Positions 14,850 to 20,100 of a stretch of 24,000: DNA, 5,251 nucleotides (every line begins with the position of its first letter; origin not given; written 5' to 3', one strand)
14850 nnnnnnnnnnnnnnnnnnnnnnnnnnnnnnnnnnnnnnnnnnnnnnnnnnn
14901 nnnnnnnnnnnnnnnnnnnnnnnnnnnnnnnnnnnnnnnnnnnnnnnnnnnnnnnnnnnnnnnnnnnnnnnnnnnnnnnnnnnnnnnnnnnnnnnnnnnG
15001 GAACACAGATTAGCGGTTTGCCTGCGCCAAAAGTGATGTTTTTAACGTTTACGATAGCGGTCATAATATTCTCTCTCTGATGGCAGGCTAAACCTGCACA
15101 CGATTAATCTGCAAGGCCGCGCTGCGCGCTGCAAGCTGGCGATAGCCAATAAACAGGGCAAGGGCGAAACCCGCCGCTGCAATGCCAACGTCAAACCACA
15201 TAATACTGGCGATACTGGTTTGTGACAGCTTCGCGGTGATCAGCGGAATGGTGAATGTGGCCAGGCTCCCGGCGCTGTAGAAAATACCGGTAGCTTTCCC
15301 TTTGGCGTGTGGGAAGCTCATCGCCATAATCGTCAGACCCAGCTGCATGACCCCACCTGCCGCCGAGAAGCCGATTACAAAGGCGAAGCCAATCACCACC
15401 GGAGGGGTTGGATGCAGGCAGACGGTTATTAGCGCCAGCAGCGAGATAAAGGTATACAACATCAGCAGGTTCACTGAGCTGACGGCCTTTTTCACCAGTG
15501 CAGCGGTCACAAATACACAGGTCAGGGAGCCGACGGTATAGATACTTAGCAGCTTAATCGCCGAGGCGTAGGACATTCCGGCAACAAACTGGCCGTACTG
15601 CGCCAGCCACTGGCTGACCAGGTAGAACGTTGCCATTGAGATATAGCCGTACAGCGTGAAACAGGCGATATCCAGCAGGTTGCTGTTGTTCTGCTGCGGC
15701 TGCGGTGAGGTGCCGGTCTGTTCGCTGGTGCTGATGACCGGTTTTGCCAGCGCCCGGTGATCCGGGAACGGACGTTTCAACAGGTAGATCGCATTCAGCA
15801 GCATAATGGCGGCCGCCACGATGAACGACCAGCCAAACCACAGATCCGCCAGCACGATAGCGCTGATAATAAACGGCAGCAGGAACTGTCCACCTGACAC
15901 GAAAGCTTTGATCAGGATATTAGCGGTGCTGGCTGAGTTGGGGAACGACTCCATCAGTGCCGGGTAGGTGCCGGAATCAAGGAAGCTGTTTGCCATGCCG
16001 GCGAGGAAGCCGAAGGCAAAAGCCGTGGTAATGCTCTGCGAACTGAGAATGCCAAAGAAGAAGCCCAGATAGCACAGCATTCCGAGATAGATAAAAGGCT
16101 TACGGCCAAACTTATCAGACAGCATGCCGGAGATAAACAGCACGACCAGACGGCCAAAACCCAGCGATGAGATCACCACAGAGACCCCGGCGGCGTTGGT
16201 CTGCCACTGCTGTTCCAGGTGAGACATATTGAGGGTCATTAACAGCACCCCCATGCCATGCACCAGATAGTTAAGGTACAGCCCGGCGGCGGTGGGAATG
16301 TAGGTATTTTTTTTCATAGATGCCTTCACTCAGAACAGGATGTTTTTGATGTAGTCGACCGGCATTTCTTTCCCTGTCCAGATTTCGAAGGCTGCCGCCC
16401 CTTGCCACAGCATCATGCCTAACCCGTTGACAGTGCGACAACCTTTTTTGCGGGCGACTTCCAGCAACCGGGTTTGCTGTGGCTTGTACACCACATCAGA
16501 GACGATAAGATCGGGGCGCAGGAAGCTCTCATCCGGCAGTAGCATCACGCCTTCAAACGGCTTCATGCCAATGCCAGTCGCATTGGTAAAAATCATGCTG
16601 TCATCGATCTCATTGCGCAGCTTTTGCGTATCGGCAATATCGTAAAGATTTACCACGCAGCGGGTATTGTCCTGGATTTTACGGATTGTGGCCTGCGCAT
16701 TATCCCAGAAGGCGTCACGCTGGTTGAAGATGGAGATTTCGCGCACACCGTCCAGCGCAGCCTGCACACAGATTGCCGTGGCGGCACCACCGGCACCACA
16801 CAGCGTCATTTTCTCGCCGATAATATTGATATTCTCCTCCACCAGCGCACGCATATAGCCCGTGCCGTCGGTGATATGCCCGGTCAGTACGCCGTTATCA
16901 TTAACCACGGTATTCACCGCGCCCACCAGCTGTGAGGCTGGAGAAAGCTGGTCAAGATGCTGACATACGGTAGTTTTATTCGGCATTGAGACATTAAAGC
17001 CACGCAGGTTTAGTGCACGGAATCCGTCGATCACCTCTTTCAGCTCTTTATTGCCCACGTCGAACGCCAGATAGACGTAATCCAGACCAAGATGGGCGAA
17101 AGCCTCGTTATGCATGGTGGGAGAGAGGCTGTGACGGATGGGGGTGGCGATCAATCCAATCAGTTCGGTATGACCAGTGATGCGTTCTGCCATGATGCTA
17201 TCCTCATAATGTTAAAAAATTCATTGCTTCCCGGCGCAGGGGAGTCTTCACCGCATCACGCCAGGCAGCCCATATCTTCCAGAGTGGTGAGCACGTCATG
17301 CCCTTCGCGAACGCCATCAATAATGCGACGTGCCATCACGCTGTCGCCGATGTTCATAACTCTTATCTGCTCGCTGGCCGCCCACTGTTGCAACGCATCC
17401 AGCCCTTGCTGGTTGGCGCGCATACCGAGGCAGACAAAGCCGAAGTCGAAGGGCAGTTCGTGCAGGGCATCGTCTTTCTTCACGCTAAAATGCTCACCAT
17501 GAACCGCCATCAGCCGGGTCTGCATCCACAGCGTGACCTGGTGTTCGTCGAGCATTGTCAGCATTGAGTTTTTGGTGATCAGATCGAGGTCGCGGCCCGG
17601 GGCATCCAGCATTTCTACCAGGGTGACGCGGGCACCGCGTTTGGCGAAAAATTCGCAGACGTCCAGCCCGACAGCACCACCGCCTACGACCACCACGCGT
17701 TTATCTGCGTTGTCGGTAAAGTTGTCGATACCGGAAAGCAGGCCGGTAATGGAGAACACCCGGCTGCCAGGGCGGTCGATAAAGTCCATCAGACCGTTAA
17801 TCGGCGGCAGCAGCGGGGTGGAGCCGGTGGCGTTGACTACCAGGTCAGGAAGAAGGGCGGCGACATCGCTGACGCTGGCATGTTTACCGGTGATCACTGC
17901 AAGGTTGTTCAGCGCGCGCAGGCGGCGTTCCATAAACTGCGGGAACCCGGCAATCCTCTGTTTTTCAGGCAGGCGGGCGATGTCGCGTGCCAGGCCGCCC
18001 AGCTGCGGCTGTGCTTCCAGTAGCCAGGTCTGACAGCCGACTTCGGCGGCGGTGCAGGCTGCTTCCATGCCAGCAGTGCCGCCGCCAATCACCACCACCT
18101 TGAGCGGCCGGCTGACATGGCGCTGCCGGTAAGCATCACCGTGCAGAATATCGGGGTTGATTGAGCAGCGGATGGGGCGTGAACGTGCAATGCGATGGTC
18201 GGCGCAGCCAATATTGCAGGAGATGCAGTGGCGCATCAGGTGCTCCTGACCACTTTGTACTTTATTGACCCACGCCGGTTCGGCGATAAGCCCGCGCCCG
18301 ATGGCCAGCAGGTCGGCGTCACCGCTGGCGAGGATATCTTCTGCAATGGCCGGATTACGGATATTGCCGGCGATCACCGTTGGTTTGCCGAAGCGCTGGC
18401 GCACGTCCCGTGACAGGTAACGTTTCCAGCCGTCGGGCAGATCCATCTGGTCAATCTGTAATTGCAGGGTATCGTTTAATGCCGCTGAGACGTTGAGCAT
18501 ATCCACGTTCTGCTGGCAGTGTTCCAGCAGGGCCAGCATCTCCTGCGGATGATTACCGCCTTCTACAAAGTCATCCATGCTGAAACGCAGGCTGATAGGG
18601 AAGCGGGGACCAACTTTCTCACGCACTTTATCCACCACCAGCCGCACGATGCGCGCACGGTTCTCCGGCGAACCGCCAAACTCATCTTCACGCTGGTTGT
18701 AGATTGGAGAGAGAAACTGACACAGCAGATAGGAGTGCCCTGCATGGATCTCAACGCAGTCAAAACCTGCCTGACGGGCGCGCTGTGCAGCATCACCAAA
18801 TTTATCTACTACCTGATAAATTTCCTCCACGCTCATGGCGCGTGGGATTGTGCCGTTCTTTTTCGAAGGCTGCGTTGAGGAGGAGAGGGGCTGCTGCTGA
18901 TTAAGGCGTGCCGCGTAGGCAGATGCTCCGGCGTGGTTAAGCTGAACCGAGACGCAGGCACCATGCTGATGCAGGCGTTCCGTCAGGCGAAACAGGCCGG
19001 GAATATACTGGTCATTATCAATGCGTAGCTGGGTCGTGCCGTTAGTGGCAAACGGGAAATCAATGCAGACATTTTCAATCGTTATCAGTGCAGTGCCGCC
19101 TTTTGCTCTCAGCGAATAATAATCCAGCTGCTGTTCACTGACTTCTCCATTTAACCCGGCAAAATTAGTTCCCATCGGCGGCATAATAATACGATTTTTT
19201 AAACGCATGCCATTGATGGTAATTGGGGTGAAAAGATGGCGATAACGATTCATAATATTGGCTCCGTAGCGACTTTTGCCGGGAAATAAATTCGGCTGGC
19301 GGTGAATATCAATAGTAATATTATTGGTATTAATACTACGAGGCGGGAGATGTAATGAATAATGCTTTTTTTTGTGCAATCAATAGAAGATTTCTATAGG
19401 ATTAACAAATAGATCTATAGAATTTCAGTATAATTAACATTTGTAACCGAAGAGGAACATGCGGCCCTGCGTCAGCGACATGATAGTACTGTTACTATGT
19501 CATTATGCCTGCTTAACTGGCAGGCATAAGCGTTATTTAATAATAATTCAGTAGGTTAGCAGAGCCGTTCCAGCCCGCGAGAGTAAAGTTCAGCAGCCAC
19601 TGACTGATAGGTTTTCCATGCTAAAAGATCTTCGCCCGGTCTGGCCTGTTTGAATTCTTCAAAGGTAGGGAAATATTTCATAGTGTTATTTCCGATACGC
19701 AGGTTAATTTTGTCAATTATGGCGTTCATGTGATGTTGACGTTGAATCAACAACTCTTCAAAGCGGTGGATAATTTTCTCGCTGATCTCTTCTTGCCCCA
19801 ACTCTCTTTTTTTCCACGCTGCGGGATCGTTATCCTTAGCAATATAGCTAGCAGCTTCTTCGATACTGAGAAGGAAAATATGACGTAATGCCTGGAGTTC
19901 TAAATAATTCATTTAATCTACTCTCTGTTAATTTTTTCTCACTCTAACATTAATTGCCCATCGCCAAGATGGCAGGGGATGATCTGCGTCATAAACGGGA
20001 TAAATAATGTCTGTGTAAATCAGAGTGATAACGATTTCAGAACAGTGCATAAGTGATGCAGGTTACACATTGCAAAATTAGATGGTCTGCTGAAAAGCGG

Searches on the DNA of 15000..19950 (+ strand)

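Call 99: search_dna_similar(query=window:15000-19950:+, collection=ecoli_genomes, mode=near, max_rows=3)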
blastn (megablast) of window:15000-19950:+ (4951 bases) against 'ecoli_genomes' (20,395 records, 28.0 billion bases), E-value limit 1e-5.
No match.
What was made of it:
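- Tried and rejected: Megablast of the flanking ydi genes against E. coli found nothing (call 99).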

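Call 101: search_dna_similar(query=window:16300-19950:+, collection=ecoli_genomes, mode=distant, max_rows=3)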
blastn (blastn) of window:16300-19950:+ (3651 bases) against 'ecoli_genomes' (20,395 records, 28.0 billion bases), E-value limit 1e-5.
Records with a match: 3578; places in all: 3578; records where one place covers at least 80% of the query: 0.
Genomes with a match: 3578 of 5426; with a place that covers at least 80% of the query: 0. Places per genome that has any: lowest 1, median 1, highest 1. On chromosomes: 3577 places; on plasmids: 1.
Best place of each record, by identity: 60-80% 3578.
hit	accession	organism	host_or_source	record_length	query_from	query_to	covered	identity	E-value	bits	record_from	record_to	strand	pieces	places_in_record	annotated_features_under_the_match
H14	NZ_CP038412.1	Escherichia coli O157:H7 strain 493/89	Homo sapiens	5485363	462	717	7%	67.3%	3e-8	72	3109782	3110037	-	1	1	ydiB: quinate/shikimate dehydrogenase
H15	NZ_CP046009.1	Escherichia coli strain 1919D62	swine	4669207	462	717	7%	67.3%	3e-8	72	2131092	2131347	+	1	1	ydiB: quinate/shikimate dehydrogenase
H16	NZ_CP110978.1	Escherichia coli strain XYEH3934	Homo sapiens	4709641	462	717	7%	67.3%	3e-8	72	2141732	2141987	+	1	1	ydiB: quinate/shikimate dehydrogenase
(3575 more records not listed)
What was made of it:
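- Tried and rejected: Sensitive blastn matched only ydiB (call 101).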

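Call 102: get_annotated_region(hit=H15, flank=7000)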
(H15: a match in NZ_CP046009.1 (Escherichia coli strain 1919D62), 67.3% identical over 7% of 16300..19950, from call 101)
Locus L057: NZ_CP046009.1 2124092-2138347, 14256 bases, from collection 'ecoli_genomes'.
description: Escherichia coli strain 1919D62 chromosome, complete genome
organism: Escherichia coli strain 1919D62 (NCBI taxid 562)
replicon: chromosome; assembly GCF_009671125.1
host: swine; source: feces; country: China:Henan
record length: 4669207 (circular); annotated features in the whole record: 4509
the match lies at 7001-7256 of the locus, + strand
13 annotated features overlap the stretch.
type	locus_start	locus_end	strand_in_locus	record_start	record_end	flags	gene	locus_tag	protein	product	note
CDS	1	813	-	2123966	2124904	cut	ydiR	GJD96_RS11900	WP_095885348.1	electron transfer flavoprotein subunit alpha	-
CDS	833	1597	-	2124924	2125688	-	ydiQ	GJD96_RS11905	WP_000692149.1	electron transfer flavoprotein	-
CDS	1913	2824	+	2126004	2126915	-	ydiP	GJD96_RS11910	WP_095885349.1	AraC family transcriptional regulator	-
CDS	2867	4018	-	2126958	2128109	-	ydiO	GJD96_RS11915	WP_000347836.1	acyl-CoA dehydrogenase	-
CDS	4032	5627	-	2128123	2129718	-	ydiF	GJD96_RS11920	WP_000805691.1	acyl CoA:acetate/3-ketoacid CoA transferase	-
CDS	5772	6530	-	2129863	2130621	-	aroD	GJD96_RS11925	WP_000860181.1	type I 3-dehydroquinate dehydratase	-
CDS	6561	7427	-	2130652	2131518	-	ydiB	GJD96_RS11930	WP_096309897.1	quinate/shikimate dehydrogenase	-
CDS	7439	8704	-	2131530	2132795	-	ydiN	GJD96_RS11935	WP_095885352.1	MFS transporter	-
CDS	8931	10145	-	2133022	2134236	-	ydiM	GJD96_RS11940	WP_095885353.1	MFS transporter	-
CDS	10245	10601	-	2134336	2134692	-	ydiL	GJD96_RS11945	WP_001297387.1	YdiL family protein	-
antisense_RNA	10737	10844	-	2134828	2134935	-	rprA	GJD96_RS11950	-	antisense sRNA RprA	-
CDS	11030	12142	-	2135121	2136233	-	ydiK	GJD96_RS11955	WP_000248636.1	AI-2E family transporter YdiK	-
CDS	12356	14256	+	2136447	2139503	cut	ydiJ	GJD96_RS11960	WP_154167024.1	D-2-hydroxyglutarate dehydrogenase YdiJ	-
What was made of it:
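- Tried and rejected: I looked for this because rprA lies next to ydiL in E. coli (call 102).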

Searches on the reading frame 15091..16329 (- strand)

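Call 76: search_protein_families(library=pfam, proteins=[window:15091-16329:-], max_evalue=0.00001)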
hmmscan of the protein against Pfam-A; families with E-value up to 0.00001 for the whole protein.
window:15091-16329:- (413 aa): 1 family
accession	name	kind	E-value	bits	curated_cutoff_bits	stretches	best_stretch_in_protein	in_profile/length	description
PF07690.21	MFS_1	-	9.1e-31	107.5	33.4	2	18-325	2-309/347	Major Facilitator Superfamily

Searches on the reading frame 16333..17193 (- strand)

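Call 76: search_protein_families(library=pfam, proteins=[window:16333-17193:-], max_evalue=0.00001)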
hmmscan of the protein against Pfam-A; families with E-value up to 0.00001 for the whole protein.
window:16333-17193:- (287 aa): 2 families
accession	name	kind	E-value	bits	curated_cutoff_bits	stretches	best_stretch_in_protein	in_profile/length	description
PF08501.16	Shikimate_dh_N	-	3e-29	101.5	27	1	14-96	1-83/83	Shikimate dehydrogenase substrate binding domain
PF18317.6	SDH_C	-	1.5e-13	50.7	25.8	1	257-286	1-30/31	Shikimate 5'-dehydrogenase C-terminal domain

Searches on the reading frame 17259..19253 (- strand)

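Call 76: search_protein_families(library=pfam, proteins=[window:17259-19253:-], max_evalue=0.00001)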
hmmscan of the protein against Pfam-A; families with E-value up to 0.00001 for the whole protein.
window:17259-19253:- (665 aa): 12 families
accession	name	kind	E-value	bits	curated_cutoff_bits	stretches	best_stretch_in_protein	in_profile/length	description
PF00724.26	Oxidored_FMN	-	2.7e-74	250.9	27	1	7-337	2-340/342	NADH:flavin oxidoreductase / NADH oxidase family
PF07992.20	Pyr_redox_2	-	1.2e-28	100.8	26.1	2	457-622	88-248/291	Pyridine nucleotide-disulphide oxidoreductase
PF00070.33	Pyr_redox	-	1.1e-20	74.3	22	1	519-587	1-69/82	Pyridine nucleotide-disulphide oxidoreductase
PF13450.12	NAD_binding_8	-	1.2e-11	45.1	21.9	0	388-427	1-40/68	NAD(P)-binding Rossmann-like domain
PF03486.20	HI0933_like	-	3.7e-10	40.1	50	0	385-419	2-36/244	HI0933-like protein Rossmann domain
PF01134.28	GIDA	-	1e-09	38.4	22.1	1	385-415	1-29/391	Glucose inhibited division protein A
PF01262.27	AlaDh_PNT_C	-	1.7e-09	37.9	23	0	382-416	27-61/214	Alanine dehydrogenase/PNT, C-terminal domain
PF12831.13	FAD_oxidored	-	3e-09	37.1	27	1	386-422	2-38/416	FAD dependent oxidoreductase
PF01266.30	DAO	-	4e-08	33.6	27.9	0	519-553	1-35/353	FAD dependent oxidoreductase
PF13738.12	Pyr_redox_3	-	5.5e-08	32.9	30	0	509-625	156-280/305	Pyridine nucleotide-disulphide oxidoreductase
PF13241.12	NAD_binding_7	-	6.9e-07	30.2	22.1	0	514-546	4-36/104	Putative NAD(P)-binding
PF00890.30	FAD_binding_2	-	1.2e-06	28.5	20.4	0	386-420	2-36/414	FAD binding domain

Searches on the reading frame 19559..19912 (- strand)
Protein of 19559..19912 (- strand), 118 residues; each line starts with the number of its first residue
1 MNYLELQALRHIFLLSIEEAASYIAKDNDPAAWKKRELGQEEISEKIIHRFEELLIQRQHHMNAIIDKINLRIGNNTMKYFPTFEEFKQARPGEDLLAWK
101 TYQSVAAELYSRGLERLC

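Call 4: search_protein_families(library=pfam, proteins=[window:19559-19912:-], max_evalue=10)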
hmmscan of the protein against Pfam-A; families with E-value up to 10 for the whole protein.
window:19559-19912:- (118 aa): 3 families
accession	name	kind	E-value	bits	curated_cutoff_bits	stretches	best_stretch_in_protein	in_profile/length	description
PF08965.17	Aca2_YdiL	-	5.8e-38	130.1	23.8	1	1-118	1-118/118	Aca2/YdiL-like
PF19068.5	DUF5764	-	0.061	13.8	29.2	1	40-83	36-78/133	Family of unknown function (DUF5764)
PF13438.11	DUF4113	-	0.085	13.3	24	1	63-80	4-21/51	Domain of unknown function (DUF4113)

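Call 5: search_protein_families(library=ncbifam, proteins=[window:19559-19912:-], max_evalue=10)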
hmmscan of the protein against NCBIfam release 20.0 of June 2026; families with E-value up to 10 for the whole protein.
window:19559-19912:- (118 aa): 0 families

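Call 6: search_protein_families(library=padloc, proteins=[window:19559-19912:-], max_evalue=10)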
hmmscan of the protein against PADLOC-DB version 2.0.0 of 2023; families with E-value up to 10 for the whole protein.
window:19559-19912:- (118 aa): 0 families
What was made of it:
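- No PADLOC model matches (call 6).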
